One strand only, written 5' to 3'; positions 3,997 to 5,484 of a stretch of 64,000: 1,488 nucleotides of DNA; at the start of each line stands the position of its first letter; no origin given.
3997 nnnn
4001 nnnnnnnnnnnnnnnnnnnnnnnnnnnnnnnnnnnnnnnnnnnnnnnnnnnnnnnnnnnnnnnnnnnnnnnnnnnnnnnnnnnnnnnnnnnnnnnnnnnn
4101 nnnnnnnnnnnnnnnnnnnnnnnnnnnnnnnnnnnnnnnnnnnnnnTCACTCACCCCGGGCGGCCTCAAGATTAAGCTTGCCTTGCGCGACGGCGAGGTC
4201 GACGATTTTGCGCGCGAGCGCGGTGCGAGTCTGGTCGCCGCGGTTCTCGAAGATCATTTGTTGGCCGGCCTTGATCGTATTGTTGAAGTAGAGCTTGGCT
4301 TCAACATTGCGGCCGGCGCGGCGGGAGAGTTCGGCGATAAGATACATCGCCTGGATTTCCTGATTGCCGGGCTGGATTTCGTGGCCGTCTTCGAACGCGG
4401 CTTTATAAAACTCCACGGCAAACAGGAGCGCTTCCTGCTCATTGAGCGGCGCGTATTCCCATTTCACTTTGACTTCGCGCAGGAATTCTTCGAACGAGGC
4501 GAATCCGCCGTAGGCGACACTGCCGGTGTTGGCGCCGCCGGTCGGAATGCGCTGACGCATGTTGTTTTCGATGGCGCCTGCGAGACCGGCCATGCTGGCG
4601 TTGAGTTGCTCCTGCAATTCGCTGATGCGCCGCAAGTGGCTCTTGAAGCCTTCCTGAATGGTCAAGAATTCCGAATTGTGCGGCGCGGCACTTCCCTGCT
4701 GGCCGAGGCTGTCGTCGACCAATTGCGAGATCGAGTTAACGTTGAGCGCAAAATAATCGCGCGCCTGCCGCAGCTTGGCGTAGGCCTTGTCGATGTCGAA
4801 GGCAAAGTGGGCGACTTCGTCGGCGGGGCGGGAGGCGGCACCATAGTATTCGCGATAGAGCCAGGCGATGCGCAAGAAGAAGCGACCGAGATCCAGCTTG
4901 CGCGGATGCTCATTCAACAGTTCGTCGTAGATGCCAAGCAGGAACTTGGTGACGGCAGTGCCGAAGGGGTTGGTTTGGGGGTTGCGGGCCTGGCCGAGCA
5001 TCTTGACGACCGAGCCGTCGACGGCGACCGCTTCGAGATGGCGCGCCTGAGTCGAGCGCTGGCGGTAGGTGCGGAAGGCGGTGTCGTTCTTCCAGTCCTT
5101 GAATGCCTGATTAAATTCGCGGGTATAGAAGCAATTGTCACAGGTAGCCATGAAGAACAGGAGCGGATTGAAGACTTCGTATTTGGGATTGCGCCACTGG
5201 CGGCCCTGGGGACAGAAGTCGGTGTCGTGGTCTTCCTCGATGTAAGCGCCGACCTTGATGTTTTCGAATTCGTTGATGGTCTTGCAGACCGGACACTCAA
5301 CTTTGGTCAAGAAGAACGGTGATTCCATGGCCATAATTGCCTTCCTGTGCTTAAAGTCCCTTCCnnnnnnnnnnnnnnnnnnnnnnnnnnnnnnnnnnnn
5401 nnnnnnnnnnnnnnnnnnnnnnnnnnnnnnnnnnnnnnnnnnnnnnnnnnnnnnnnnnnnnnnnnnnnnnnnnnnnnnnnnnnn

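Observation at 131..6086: c-di-GMP PilZ pair plus unknown proteins and a two-component system appended downstream of fliA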

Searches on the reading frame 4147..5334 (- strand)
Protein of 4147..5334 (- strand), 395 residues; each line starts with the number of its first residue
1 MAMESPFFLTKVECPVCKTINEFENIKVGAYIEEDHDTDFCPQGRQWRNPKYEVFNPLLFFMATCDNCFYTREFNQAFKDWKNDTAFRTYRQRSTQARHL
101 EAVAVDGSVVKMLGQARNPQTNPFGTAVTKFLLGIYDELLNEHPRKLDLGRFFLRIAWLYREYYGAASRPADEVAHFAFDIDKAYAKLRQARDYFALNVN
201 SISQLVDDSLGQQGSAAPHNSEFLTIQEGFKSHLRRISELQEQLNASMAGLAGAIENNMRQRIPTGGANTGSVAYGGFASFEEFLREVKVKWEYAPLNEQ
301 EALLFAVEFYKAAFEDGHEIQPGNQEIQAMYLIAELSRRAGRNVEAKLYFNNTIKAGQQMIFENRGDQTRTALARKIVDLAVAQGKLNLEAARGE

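Call 3: search_protein_families(library=pfam, proteins=[window:4147-5334:-], max_evalue=0.01)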
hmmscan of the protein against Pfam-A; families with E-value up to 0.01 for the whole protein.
window:4147-5334:- (395 aa): 1 family
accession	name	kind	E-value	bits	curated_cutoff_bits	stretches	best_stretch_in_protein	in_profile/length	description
PF09986.15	DUF2225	-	2.9e-22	79.9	21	2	10-163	4-131/214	Uncharacterized protein conserved in bacteria (DUF2225)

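Call 6: search_protein_families(library=ncbifam, proteins=[window:4147-5334:-], max_evalue=0.01)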
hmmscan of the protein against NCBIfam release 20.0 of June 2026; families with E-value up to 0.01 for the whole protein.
window:4147-5334:- (395 aa): 0 families

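Call 7: find_encoding_contigs(protein=window:4147-5334:-, flank=10000, max_places=6)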
Protein window:4147-5334:- (395 aa): 23 contigs read that carry it; 6 places shown.
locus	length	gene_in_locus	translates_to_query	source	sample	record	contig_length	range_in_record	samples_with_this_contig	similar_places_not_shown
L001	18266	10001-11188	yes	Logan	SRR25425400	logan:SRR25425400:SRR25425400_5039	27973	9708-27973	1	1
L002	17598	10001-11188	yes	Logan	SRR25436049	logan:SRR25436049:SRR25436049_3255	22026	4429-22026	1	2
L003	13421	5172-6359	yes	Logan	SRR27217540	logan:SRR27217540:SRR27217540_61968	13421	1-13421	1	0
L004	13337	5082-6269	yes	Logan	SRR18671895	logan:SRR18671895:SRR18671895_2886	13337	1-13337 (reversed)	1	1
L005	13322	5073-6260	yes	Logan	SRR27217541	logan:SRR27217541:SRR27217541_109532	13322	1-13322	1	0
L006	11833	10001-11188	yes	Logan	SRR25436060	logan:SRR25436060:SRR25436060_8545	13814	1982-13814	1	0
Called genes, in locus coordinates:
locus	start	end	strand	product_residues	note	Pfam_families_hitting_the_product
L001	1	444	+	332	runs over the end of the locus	PF02154:FliM, PF01052:FliMN_C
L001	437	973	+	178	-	PF28396:SepQ_C (weak), PF01052:FliMN_C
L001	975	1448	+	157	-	PF04347:FliO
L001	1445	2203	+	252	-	PF00813:FliP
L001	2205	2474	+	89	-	PF01313:Bac_export_3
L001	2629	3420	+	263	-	PF01311:Bac_export_1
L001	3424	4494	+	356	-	PF01312:Bac_export_2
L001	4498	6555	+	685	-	PF00771:FHIPEP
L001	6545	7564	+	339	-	PF00448:SRP54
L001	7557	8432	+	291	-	PF02374:ArsA_ATPase (weak), PF06564:CBP_BcsQ (weak), PF10609:ParA, PF13614:AAA_31, PF01656:CbiA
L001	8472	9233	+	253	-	PF04542:Sigma70_r2, PF04539:Sigma70_r3 (weak), PF08281:Sigma70_r4_2, PF04545:Sigma70_r4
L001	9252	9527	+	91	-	-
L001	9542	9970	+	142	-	-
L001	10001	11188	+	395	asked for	PF09986:DUF2225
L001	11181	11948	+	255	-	PF12945:PilZNR, PF07238:PilZ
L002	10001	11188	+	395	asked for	PF09986:DUF2225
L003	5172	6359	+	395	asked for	PF09986:DUF2225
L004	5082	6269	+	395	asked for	PF09986:DUF2225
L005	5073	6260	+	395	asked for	PF09986:DUF2225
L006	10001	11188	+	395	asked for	PF09986:DUF2225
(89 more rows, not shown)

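Call 8: find_related_loci(query=window:4147-5334:-, collection=genome_contigs, flank=10000)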
Query window:4147-5334:- (395 aa) in genome_contigs; peptide patterns used: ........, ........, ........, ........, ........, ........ (x = any residue, [..] = any of these).
47 stretches matched a pattern; 15 encode a relative of the query (tblastn E <= 1e-3); 15 distinct loci.
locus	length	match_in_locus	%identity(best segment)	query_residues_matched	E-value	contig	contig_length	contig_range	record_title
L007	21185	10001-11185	98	1-395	0e+0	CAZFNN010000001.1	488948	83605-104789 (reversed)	MAG TPA_asm: uncultured Ignavibacteria bacterium isolate SRP323723_co1_126 genome assembly, contig: NODE_3_length_488948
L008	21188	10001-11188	82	1-395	0e+0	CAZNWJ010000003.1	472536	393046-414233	MAG TPA_asm: uncultured Ignavibacteria bacterium isolate binchicken_co16_17 genome assembly, contig: NODE_7_length_47253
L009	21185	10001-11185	82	1-395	0e+0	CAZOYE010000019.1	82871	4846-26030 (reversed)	MAG TPA_asm: uncultured Ignavibacteria bacterium isolate SRP323723_co1_129 genome assembly, contig: NODE_254_length_8287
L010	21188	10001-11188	77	1-394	0e+0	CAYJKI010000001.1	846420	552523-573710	MAG TPA_asm: uncultured Ignavibacteria bacterium isolate ERP124720_co1_89 genome assembly, contig: NODE_7_length_846420_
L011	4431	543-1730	77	1-394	0e+0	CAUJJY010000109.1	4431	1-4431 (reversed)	MAG: candidate division Zixibacteria bacterium isolate KLAP179 genome assembly, contig: KLAP179_478963, whole genome sho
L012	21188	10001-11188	76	1-394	0e+0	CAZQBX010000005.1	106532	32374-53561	MAG TPA_asm: uncultured Ignavibacteria bacterium isolate binchicken_co16_313 genome assembly, contig: NODE_312_length_10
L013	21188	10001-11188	76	1-394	0e+0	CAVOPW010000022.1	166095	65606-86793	MAG: uncultured bacterium isolate MFD00032.bin.2.168 genome assembly, contig: contig_92136, whole genome shotgun sequenc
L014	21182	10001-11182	74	1-394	0e+0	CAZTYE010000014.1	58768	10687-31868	MAG TPA_asm: uncultured Ignavibacteria bacterium isolate binchicken_co16_162 genome assembly, contig: NODE_888_length_58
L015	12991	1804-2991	74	1-394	0e+0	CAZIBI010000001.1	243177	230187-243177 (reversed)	MAG TPA_asm: uncultured Ignavibacteria bacterium isolate binchicken_co199_86 genome assembly, contig: NODE_46_length_243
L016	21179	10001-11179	75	4-394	0e+0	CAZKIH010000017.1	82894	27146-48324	MAG TPA_asm: uncultured Ignavibacteria bacterium isolate SRP173033_co2_66 genome assembly, contig: NODE_89_length_82894_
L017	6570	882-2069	75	1-394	0e+0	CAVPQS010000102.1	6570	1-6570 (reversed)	MAG: uncultured bacterium isolate MFD10097.bin.1.9 genome assembly, contig: contig_7732, whole genome shotgun sequence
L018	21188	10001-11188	68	1-395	0e+0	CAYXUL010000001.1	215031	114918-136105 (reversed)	MAG TPA_asm: uncultured Ignavibacteria bacterium isolate SRP214966_co3_82 genome assembly, contig: NODE_3_length_215031_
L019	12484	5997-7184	65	1-395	0e+0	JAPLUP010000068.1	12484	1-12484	MAG: Candidatus Zixiibacteriota bacterium isolate LacPavin_0920_SED4_MAG_53_9 LacPavin_0920_SED4_scaffold_1072889, whole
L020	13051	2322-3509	65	1-395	0e+0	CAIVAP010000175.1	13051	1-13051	uncultured bacterium isolate AlinenSediments_bin-0053 genome assembly, contig: bin-0053:175/302, whole genome shotgun se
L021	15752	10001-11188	65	1-395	0e+0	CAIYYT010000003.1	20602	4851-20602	uncultured bacterium isolate AlinenSedimentsCore2_bin-0496 genome assembly, contig: bin-0496:003/266, whole genome shotg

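Call 14: find_homologous_proteins(query=window:4147-5334:-, max_evalue=0.001)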
Query window:4147-5334:- (395 aa): 523 proteins with E <= 0.001 among 7141 candidates; the best 120 are listed.
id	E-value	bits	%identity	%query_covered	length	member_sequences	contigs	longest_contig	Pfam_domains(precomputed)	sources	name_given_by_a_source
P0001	1.1e-257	872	97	100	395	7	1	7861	PF09986.16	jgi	-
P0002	3.3e-209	713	78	100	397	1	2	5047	PF09986.16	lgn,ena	-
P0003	2.7e-207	707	77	100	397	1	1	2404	PF09986.16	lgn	-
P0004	8.6e-204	695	74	100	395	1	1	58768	PF09986.16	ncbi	-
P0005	1.5e-203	694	76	100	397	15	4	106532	PF09986.16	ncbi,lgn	-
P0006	2.1e-203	694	75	100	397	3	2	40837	PF09986.16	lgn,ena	-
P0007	5.1e-201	686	73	100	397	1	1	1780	PF09986.16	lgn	-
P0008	5.8e-201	686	74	100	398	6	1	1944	PF09986.16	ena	-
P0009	9.9e-192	655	69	100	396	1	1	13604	PF09986.16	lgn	-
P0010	2.4e-190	651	69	100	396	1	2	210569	PF09986.16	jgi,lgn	jgi:hypothetical protein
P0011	8.7e-190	649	69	100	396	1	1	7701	PF09986.16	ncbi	-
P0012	3.0e-188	644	68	100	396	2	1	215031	PF09986.16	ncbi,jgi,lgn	-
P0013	7.2e-182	623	67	100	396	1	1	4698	PF09986.16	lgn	-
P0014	1.5e-181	622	67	100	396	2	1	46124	PF09986.16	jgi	jgi:uncharacterized protein (DUF2225 family)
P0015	2.8e-179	614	65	100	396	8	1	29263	PF09986.16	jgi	jgi:uncharacterized protein (DUF2225 family)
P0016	2.1e-178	612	66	100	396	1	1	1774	PF09986.16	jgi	jgi:hypothetical protein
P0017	2.7e-178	611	66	100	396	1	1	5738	PF09986.16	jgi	jgi:hypothetical protein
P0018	6.2e-178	610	66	100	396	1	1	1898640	PF09986.16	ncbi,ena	-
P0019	2.6e-177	608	65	100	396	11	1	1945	PF09986.16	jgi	-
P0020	8.1e-177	606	65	100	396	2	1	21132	PF09986.16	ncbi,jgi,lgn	jgi:uncharacterized protein (DUF2225 family)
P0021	6.8e-174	597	64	100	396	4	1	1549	PF09986.16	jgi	jgi:uncharacterized protein (DUF2225 family)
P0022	3.1e-173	595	64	99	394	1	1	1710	PF09986.16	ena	-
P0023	1.8e-153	529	58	99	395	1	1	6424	PF09986.16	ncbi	ncbi:MAG: DUF2225 domain-containing protein [bacterium]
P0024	2.4e-152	526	57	99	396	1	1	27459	PF09986.16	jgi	jgi:uncharacterized protein (DUF2225 family)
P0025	1.2e-150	520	57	99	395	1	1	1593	PF09986.16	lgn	-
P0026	3.9e-150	518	59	99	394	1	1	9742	PF09986.16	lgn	-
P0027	4.1e-150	518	56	99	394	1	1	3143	PF09986.16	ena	-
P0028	4.8e-150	518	58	99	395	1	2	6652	PF09986.16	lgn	-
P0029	1.3e-149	517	59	98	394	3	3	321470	PF09986.16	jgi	jgi:uncharacterized protein (DUF2225 family)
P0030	1.6e-149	516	57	99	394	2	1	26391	PF09986.16,PF13424.13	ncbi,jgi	jgi:uncharacterized protein (DUF2225 family)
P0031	2.5e-149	516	59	98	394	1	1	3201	PF09986.16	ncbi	-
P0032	4.6e-145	502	57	99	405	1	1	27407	PF09986.16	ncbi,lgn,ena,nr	ncbi:MAG: DUF2225 domain-containing protein [candidate division Zixibacteria bacterium]|nr:DUF2225 d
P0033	9.8e-143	494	63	85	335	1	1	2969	PF09986.16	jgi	jgi:hypothetical protein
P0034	2.1e-112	394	47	99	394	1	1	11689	PF09986.16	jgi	jgi:uncharacterized protein (DUF2225 family)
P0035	4.5e-112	393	47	99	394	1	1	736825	PF09986.16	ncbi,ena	-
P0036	5.6e-112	393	47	99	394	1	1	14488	PF09986.16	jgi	jgi:uncharacterized protein (DUF2225 family)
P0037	5.7e-112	393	46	99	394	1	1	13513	PF09986.16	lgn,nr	nr:DUF2225 domain-containing protein [candidate division Zixibacteria bacterium]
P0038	1.7e-111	391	45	99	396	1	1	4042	PF09986.16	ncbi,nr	ncbi:MAG: DUF2225 domain-containing protein [candidate division Zixibacteria bacterium]|nr:DUF2225 d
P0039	2.7e-111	391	46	98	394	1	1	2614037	PF09986.16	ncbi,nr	ncbi:MAG: DUF2225 domain-containing protein [Candidatus Zixiibacteriota bacterium]|nr:MAG: DUF2225 d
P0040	1.9e-110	388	46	99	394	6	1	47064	PF09986.16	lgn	-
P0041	2.5e-110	387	45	100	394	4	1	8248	PF09986.16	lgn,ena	-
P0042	9.9e-110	386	45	100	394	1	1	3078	PF09986.16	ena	-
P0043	1.0e-109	385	46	99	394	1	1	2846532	PF09986.16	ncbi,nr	ncbi:MAG: DUF2225 domain-containing protein [Candidatus Zixiibacteriota bacterium]|nr:MAG: DUF2225 d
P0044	5.7e-109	383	46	99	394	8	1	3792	PF09986.16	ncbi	-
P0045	8.5e-109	382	45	99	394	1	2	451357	PF09986.16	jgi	jgi:uncharacterized protein (DUF2225 family)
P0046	8.9e-109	382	47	99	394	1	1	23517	PF09986.16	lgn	-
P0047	9.4e-109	382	45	99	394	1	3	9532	PF09986.16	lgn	-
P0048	1.6e-108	382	46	100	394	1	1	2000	PF09986.16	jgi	jgi:uncharacterized protein (DUF2225 family)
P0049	1.7e-108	381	45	99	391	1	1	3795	PF09986.16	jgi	-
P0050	1.9e-108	381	44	100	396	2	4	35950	PF09986.16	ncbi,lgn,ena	-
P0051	1.0e-107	379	46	100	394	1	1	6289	PF09986.16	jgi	-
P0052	1.2e-107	379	45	99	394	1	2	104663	PF09986.16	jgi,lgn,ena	-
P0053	1.2e-107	379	46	99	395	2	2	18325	PF09986.16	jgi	jgi:uncharacterized protein (DUF2225 family)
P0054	3.1e-107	377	47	99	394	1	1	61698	PF09986.16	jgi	jgi:tetratricopeptide (TPR) repeat protein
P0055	3.4e-107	377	45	98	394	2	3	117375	PF09986.16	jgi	-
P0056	3.9e-107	377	48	98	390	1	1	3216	PF09986.16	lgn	-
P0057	4.9e-107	377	45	99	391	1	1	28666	PF09986.16,PF13424.13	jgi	jgi:uncharacterized protein (DUF2225 family)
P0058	6.1e-107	376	45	99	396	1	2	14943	PF09986.16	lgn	-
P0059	7.7e-107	376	43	99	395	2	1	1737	PF09986.16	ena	-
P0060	9.9e-107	376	44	99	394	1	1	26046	PF09986.16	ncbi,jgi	jgi:uncharacterized protein (DUF2225 family)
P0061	1.1e-106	376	45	99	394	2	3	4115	PF09986.16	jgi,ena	-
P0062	1.1e-106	376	46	99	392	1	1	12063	PF09986.16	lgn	-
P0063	1.9e-106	375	46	98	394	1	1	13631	PF09986.16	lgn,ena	-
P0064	2.0e-106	375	45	99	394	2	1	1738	PF09986.16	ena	-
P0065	3.0e-106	374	44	99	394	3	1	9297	PF09986.16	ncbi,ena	-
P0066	3.2e-106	374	46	99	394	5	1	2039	PF09986.16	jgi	jgi:uncharacterized protein (DUF2225 family)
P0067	3.4e-106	374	46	99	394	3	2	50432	PF09986.16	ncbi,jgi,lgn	-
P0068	4.6e-106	373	44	99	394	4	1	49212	PF09986.16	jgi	jgi:uncharacterized protein (DUF2225 family)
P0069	5.6e-106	373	45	100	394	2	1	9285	PF09986.16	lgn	-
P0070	6.1e-106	373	45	99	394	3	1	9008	PF09986.16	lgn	-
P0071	7.0e-106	373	45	98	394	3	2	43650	PF09986.16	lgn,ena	-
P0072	7.1e-106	373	44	99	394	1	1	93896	PF09986.16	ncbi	ncbi:MAG: DUF2225 domain-containing protein [Candidatus Zixiibacteriota bacterium]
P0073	8.1e-106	373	46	100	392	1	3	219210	PF09986.16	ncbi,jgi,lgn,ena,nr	ncbi:MAG: DUF2225 domain-containing protein [candidate division Zixibacteria bacterium]|nr:DUF2225 d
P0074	1.1e-105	372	44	99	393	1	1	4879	PF09986.16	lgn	-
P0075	1.3e-105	372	43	99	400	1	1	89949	PF09986.16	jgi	jgi:uncharacterized protein (DUF2225 family)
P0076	1.5e-105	372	44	99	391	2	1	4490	PF09986.16,PF13424.13,PF13181.13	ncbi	-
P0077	1.5e-105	372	45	99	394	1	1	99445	PF09986.16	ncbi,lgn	-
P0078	2.4e-105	371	44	99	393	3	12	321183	PF09986.16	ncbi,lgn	-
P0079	2.4e-105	371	46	98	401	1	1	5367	PF09986.16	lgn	-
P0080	2.8e-105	371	46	99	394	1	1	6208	PF09986.16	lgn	-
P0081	4.0e-105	370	44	99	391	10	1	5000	PF09986.16,PF13424.13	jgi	jgi:tetratricopeptide (TPR) repeat protein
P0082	5.8e-105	370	43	100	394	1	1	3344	PF09986.16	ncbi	-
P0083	6.3e-105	370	44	99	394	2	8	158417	PF09986.16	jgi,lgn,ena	-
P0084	6.3e-105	370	45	99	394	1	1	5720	PF09986.16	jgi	jgi:uncharacterized protein (DUF2225 family)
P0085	8.1e-105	369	45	99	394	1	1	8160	PF09986.16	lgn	-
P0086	8.3e-105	369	44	98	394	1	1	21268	PF09986.16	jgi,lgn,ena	-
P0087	1.2e-104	369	44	99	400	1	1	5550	PF09986.16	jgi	jgi:uncharacterized protein (DUF2225 family)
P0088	1.4e-104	369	45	99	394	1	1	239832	PF09986.16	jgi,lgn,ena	-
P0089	1.5e-104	368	45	98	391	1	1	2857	PF09986.16,PF13424.13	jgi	jgi:tetratricopeptide (TPR) repeat protein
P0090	1.7e-104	368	45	98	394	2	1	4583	PF09986.16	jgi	jgi:tetratricopeptide (TPR) repeat protein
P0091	1.8e-104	368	45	100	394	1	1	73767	PF09986.16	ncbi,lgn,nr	ncbi:MAG: DUF2225 domain-containing protein [candidate division Zixibacteria bacterium]|nr:DUF2225 d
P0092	1.8e-104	368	45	99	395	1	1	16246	PF09986.16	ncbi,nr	ncbi:MAG: DUF2225 domain-containing protein [bacterium]|nr:DUF2225 domain-containing protein [bacter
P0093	1.8e-104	368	45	98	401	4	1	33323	PF09986.16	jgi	jgi:uncharacterized protein (DUF2225 family)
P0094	1.8e-104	368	44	99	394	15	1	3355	PF09986.16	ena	-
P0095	1.9e-104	368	44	99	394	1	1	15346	PF09986.16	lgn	-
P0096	2.0e-104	368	44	98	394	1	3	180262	PF09986.16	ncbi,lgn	-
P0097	2.4e-104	368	44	98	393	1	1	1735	PF09986.16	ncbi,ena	-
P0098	2.8e-104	368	44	99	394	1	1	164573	PF09986.16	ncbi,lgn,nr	ncbi:MAG: DUF2225 domain-containing protein [candidate division Zixibacteria bacterium]|nr:DUF2225 d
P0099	3.2e-104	367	44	99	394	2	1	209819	PF09986.16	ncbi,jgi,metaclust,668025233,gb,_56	metaclust:\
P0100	3.3e-104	367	46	99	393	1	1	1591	PF09986.16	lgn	-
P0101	3.6e-104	367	46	99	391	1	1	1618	PF09986.16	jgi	jgi:uncharacterized protein (DUF2225 family)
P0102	4.5e-104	367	44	100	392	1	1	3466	PF09986.16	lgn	-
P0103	5.0e-104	367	44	99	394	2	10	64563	PF09986.16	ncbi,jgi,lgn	-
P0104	5.2e-104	367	43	99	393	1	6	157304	PF09986.16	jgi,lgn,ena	-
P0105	6.7e-104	366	45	99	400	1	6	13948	PF09986.16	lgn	-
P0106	7.4e-104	366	44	99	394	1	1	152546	PF09986.16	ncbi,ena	-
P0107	7.5e-104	366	45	100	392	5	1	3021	PF09986.16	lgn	-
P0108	7.8e-104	366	45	99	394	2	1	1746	PF09986.16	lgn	-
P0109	9.8e-104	366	42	99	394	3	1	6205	PF09986.16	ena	-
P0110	1.2e-103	366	44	100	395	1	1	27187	PF09986.16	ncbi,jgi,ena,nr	ncbi:MAG: hypothetical protein DRP47_00640 [Candidatus Zixiibacteriota bacterium]|nr:MAG: hypothetic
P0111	1.4e-103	365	44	99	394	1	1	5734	PF09986.16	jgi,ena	-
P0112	1.4e-103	365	45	100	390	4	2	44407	PF09986.16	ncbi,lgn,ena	-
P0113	1.5e-103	365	44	99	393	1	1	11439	PF09986.16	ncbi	-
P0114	1.7e-103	365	45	99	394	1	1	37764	PF09986.16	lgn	-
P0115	1.7e-103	365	45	98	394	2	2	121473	PF09986.16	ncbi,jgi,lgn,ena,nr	ncbi:MAG: hypothetical protein CVT49_03540 [candidate division Zixibacteria bacterium HGW-Zixibacter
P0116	1.9e-103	365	44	99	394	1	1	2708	PF09986.16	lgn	-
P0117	2.1e-103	365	45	98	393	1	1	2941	PF09986.16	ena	-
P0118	2.2e-103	365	46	99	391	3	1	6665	PF09986.16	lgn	-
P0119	2.7e-103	364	46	99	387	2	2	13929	PF09986.16,PF13424.13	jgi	jgi:uncharacterized protein (DUF2225 family)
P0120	2.9e-103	364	42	99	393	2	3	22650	PF09986.16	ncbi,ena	-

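Call 16: find_encoding_contigs(protein=P0039, flank=10000, max_places=2)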
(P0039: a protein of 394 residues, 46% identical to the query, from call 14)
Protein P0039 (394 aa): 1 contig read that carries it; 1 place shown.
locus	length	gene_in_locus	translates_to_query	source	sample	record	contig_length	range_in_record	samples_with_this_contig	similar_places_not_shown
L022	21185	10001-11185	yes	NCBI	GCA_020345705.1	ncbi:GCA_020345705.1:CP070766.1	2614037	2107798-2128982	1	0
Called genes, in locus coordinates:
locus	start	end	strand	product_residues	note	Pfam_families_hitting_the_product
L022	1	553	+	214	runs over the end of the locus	PF01052:FliMN_C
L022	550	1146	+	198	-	PF04347:FliO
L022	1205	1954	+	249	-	PF00813:FliP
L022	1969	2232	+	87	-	PF01313:Bac_export_3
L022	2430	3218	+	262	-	PF01311:Bac_export_1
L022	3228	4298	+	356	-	PF01312:Bac_export_2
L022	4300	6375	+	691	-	PF00771:FHIPEP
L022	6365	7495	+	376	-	PF00448:SRP54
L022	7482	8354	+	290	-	PF10609:ParA, PF00142:Fer4_NifH (weak), PF01656:CbiA, PF13614:AAA_31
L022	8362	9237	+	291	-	PF04542:Sigma70_r2, PF04539:Sigma70_r3 (weak), PF08281:Sigma70_r4_2, PF04545:Sigma70_r4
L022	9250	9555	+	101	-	-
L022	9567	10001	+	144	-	-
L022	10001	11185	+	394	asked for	PF09986:DUF2225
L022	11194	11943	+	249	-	PF12945:PilZNR, PF07238:PilZ (weak)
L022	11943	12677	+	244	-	-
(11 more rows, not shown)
